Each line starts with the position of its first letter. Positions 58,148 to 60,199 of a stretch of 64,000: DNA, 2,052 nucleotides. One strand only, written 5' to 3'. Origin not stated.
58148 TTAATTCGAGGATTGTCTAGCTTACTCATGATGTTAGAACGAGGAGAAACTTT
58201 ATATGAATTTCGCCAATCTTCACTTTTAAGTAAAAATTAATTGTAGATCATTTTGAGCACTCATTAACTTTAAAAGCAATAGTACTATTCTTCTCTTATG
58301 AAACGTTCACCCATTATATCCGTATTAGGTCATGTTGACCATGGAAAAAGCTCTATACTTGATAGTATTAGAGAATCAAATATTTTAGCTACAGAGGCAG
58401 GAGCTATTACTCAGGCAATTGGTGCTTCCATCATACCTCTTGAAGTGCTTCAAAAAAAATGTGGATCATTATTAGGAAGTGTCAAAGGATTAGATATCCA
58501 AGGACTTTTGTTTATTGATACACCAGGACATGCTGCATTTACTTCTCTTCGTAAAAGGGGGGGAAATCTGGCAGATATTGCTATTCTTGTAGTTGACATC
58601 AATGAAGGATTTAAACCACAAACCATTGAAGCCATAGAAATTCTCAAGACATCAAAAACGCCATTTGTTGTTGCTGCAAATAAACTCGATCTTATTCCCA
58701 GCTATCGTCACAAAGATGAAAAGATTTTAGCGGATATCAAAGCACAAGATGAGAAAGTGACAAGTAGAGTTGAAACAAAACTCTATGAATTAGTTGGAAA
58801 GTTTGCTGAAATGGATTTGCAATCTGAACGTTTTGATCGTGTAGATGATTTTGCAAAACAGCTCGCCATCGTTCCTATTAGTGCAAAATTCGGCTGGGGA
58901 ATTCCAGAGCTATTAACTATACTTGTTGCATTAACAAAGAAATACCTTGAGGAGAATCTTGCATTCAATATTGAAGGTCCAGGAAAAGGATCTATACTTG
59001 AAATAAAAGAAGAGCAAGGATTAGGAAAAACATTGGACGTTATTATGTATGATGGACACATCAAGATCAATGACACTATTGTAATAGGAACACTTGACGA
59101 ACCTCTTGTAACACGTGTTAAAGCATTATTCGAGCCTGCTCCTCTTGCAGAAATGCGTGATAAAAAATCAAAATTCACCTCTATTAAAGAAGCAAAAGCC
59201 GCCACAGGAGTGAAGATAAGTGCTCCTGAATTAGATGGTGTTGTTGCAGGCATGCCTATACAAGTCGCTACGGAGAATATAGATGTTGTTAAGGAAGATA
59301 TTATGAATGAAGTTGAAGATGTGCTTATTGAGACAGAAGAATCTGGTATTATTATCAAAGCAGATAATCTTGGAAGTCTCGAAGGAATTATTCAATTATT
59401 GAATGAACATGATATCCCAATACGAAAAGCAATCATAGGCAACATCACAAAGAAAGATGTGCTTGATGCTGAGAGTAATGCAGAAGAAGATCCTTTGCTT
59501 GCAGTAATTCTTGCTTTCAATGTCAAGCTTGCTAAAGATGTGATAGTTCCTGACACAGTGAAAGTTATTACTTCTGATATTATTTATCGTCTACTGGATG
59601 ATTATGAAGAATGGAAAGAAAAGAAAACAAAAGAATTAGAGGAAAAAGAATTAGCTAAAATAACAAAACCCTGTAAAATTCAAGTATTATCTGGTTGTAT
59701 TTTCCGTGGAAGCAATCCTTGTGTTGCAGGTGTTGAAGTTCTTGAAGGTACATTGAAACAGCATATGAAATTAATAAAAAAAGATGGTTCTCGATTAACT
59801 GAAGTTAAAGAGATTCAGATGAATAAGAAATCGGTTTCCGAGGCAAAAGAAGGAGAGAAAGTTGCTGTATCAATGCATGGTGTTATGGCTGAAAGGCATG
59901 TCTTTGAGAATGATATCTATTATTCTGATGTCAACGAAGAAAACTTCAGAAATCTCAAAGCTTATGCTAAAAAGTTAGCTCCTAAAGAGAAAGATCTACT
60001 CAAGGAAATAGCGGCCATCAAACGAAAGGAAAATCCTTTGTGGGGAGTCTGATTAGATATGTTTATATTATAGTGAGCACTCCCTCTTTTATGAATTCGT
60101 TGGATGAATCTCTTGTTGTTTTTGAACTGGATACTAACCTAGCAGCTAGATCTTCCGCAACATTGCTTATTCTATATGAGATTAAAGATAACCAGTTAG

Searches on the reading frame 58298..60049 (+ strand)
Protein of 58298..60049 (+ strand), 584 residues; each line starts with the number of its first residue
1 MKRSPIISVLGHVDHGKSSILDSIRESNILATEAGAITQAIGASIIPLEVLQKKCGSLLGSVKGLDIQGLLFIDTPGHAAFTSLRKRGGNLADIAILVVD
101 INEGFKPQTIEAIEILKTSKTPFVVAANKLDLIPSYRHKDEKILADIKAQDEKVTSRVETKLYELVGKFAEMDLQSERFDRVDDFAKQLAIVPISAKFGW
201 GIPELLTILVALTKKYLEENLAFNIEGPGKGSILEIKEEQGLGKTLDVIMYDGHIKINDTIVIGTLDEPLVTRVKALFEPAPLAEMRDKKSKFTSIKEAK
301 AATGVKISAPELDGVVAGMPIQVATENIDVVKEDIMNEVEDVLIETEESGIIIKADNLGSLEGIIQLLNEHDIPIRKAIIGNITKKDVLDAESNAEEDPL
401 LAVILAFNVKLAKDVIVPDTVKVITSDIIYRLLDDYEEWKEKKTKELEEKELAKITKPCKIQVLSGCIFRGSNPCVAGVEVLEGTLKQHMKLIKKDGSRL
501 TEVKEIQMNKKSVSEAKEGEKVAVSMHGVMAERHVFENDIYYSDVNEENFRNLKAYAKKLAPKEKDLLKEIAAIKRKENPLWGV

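Call 33: search_protein_families(library=pfam, proteins=[window:58298-60049:+], max_evalue=0.001)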
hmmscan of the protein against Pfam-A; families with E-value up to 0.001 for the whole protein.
window:58298-60049:+ (584 aa): 7 families
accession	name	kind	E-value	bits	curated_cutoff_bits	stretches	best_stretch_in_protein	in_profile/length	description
PF00009.33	GTP_EFTU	-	4.5e-31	108.3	26.5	1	3-213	2-186/188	Elongation factor Tu GTP binding domain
PF14578.12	GTP_EFTU_D4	-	1.4e-23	83.1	23.8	1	457-542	1-86/86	Elongation factor Tu domain 4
PF11987.13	IF-2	-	2.3e-15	57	27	1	333-437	13-117/117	Translation-initiation factor 2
PF03144.31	GTP_EFTU_D2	-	2.5e-09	37.9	30.3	1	243-321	1-72/73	Elongation factor Tu domain 2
PF01926.29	MMR_HSR1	-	8e-07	29.6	21.9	1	7-129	2-113/113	50S ribosome-binding GTPase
PF00350.29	Dynamin_N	-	4.8e-05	23.9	27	0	7-41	1-35/168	Dynamin family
PF03029.23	ATP_bind_1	-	8.2e-05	22.9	27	1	42-209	66-234/240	Conserved hypothetical ATP binding protein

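Call 35: find_homologous_proteins(query=window:58298-60049:+, max_evalue=1e-30)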
Query window:58298-60049:+ (584 aa): 7751 proteins with E <= 1e-30 among 8000 candidates; the best 120 are listed.
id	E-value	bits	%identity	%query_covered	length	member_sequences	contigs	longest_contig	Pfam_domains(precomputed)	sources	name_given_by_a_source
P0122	0.0e+0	1252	100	100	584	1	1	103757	PF01926.30,PF11987.14,PF14578.13,PF00009.34,PF03144.32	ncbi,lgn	-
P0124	3.0e-222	757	62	100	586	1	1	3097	PF01926.30,PF11987.14,PF14578.13,PF00009.34,PF03144.32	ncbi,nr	ncbi:MAG: translation initiation factor IF-2 [Nanoarchaeota archaeon]|nr:translation initiation fact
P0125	2.7e-221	754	62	100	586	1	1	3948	PF01926.30,PF11987.14,PF14578.13,PF00009.34,PF03144.32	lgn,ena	-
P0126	3.6e-221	754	62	100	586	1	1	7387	PF01926.30,PF11987.14,PF14578.13,PF00009.34,PF03144.32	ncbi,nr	ncbi:MAG: translation initiation factor IF-2 [Nanoarchaeota archaeon]|nr:translation initiation fact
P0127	4.1e-221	753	60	100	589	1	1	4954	PF01926.30,PF11987.14,PF14578.13,PF00350.30,PF00009.34,PF03144.32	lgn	-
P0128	1.6e-220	751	61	100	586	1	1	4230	PF01926.30,PF11987.14,PF14578.13,PF00009.34,PF03144.32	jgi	jgi:translation initiation factor 5B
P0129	2.1e-220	751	61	100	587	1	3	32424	PF01926.30,PF11987.14,PF14578.13,PF00009.34,PF03144.32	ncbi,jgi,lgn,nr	ncbi:translation initiation factor IF-2 [Candidatus Woesearchaeota archaeon]|nr:translation initiati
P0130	2.9e-220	751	60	100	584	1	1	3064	PF01926.30,PF11987.14,PF14578.13,PF00350.30,PF00009.34,PF03144.32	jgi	jgi:translation initiation factor 5B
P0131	3.6e-220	750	61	100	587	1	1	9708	PF01926.30,PF11987.14,PF14578.13,PF00009.34,PF03144.32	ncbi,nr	ncbi:translation initiation factor IF-2 [Candidatus Woesearchaeota archaeon]|nr:translation initiati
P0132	5.3e-220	750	62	100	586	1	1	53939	PF01926.30,PF11987.14,PF14578.13,PF00009.34,PF03144.32,PF22042.3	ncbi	ncbi:MAG: translation initiation factor IF-2 [archaeon]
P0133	1.4e-219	748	61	100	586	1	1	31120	PF01926.30,PF11987.14,PF14578.13,PF00350.30,PF00009.34,PF03144.32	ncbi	-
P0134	7.8e-219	746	61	100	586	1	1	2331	PF01926.30,PF11987.14,PF14578.13,PF00009.34,PF03144.32,PF22042.3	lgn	-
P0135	1.7e-218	745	60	100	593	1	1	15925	PF01926.30,PF11987.14,PF14578.13,PF00350.30,PF00009.34,PF03144.32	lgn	-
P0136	2.6e-218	744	59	99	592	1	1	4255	PF01926.30,PF11987.14,PF14578.13,PF00009.34,PF03144.32,PF22042.3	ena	-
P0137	6.9e-218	743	61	100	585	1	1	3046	PF01926.30,PF11987.14,PF14578.13,PF00350.30,PF00009.34,PF03144.32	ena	-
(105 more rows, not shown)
